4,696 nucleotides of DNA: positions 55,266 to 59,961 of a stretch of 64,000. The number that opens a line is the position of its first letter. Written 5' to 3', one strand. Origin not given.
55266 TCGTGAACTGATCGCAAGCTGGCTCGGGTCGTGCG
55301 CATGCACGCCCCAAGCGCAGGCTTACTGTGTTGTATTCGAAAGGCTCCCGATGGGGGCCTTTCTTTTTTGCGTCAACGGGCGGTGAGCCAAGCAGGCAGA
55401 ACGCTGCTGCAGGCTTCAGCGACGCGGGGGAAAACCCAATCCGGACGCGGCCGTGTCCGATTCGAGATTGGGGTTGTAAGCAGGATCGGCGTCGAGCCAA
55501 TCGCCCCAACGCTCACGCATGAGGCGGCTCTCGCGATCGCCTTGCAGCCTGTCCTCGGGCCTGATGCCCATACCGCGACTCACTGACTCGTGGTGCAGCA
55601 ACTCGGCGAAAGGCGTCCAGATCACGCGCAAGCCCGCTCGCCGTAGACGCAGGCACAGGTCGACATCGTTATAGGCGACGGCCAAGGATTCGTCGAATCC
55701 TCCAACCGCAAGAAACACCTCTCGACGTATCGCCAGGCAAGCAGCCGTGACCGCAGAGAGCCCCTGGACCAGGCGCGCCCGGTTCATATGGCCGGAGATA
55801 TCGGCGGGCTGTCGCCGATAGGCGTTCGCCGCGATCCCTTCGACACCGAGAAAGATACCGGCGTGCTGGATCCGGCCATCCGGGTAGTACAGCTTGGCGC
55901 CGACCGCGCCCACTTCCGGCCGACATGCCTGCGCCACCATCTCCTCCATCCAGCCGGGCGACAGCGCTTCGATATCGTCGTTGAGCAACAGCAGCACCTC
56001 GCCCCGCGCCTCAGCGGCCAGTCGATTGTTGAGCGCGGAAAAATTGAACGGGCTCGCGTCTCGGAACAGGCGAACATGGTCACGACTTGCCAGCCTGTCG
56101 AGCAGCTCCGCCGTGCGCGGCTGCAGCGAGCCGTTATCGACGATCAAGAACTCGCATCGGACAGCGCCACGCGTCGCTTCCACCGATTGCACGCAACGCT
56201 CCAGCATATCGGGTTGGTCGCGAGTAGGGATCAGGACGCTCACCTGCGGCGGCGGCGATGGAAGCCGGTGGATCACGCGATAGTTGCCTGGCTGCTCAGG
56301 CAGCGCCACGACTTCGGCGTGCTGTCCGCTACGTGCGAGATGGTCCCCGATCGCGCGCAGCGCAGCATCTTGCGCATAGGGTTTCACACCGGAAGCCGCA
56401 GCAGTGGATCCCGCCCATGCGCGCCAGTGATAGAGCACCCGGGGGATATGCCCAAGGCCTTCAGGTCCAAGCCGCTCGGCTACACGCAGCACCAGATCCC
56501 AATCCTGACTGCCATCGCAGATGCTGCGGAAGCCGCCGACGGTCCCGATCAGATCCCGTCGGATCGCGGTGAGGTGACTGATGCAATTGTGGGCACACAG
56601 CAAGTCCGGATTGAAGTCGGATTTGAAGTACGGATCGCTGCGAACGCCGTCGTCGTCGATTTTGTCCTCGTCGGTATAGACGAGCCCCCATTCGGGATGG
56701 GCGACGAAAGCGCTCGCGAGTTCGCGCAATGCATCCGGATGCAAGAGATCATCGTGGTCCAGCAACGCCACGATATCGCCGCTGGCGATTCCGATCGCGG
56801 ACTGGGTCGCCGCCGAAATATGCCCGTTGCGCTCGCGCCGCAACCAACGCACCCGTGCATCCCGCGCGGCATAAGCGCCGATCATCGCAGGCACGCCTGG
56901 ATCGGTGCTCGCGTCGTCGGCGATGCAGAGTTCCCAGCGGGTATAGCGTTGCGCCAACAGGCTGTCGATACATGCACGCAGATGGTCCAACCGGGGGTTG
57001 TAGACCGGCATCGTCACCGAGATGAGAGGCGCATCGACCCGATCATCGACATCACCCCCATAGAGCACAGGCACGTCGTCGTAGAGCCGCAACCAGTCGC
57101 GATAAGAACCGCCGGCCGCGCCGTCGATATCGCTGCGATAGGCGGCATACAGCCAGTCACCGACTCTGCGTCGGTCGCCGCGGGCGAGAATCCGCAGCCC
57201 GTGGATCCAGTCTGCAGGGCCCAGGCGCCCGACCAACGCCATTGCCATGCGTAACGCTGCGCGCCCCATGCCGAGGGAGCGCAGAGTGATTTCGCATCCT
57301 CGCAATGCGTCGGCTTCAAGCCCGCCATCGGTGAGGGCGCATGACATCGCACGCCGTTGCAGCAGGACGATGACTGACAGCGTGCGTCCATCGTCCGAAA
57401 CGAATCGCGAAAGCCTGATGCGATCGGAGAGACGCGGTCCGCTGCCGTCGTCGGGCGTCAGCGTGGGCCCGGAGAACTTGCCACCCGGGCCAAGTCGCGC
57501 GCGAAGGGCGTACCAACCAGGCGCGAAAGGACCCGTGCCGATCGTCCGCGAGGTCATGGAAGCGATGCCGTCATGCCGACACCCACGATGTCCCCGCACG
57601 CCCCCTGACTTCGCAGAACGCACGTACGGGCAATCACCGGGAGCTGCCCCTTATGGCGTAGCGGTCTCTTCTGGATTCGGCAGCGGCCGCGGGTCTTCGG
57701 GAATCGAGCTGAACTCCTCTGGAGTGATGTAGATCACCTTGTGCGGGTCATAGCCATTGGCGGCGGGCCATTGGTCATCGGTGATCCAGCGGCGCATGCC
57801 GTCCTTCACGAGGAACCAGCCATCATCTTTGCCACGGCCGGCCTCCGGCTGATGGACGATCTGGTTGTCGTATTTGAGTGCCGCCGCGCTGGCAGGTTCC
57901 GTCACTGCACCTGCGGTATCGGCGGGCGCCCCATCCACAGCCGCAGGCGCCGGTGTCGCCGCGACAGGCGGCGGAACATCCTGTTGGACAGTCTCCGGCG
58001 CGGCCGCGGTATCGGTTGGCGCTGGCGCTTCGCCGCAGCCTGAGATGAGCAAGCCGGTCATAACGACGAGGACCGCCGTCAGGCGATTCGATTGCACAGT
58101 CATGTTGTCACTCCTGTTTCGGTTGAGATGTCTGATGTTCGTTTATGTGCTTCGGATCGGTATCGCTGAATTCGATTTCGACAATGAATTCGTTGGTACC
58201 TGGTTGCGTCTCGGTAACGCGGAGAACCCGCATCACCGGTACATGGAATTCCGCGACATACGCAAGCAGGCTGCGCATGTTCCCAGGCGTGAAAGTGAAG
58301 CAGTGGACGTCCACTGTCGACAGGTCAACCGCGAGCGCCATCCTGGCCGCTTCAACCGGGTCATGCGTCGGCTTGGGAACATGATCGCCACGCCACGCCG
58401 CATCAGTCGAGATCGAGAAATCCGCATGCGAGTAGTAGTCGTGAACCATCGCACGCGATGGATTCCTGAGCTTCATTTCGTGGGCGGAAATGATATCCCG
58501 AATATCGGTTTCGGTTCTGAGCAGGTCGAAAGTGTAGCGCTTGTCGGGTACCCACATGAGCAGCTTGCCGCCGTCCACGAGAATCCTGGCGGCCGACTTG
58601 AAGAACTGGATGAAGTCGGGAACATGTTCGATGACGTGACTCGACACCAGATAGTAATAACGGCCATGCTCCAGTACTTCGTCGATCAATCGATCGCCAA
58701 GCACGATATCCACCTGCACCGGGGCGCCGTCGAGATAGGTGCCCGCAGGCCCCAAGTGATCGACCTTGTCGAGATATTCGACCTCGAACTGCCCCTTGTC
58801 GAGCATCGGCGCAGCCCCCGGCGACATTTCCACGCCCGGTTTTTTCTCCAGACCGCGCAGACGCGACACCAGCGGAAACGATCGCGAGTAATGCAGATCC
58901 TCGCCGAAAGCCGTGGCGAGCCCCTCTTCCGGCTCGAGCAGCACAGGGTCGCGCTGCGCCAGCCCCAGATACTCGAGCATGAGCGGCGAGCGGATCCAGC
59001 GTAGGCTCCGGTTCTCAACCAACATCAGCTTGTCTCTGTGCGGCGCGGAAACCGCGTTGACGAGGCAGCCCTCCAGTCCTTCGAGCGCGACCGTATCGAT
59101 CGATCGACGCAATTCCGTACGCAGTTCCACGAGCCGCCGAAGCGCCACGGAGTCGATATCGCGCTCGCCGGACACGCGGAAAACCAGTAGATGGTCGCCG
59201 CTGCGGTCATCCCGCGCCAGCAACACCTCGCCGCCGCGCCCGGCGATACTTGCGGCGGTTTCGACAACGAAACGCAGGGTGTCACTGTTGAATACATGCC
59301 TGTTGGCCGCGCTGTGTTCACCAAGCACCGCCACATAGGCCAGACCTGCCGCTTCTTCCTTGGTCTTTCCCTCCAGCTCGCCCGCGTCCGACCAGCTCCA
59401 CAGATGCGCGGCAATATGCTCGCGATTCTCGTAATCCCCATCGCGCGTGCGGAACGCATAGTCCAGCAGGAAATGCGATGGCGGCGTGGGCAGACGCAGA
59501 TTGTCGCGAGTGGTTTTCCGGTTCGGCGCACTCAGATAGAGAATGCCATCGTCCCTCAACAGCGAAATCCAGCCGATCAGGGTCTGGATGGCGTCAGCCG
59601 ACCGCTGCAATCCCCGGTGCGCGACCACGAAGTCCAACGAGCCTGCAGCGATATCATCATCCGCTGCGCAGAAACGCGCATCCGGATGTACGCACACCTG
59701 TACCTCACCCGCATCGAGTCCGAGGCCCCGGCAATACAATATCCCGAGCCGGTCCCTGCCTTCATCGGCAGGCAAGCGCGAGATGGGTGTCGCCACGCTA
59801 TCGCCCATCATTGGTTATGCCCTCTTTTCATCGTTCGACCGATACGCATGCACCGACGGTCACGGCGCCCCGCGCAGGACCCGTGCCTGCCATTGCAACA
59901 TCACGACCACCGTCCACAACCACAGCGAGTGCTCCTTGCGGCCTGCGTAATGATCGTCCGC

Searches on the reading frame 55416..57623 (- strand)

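Call 50: search_protein_families(library=pfam, proteins=[window:55416-57623:-], max_evalue=0.00001)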
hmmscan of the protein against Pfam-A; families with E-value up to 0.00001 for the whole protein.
window:55416-57623:- (735 aa): 5 families
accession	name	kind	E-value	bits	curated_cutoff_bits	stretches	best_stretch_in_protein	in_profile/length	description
PF00535.33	Glycos_transf_2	-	1.7e-44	152.2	23.3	2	202-359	1-164/168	Glycosyl transferase family 2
PF13641.12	Glyco_tranf_2_3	-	1.5e-21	77.9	27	2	459-673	1-207/230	Glycosyltransferase like family 2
PF10111.15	Glyco_tranf_2_2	-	4e-14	53.2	27.3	0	220-385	17-203/276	Glycosyltransferase like family 2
PF13632.12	Glyco_trans_2_3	-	1.3e-08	35.4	27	0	624-684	71-128/198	Glycosyl transferase family group 2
PF13506.12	Glyco_transf_21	-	4.4e-07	30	21.7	0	532-671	23-148/174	Glycosyl transferase family 21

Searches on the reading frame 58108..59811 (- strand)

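Call 50: search_protein_families(library=pfam, proteins=[window:58108-59811:-], max_evalue=0.00001)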
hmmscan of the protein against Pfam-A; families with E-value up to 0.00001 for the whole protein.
window:58108-59811:- (567 aa): 1 family
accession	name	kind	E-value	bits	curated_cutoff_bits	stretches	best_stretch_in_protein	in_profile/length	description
PF13489.12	Methyltransf_23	-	1.6e-08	34.9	27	1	381-438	78-124/164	Methyltransferase domain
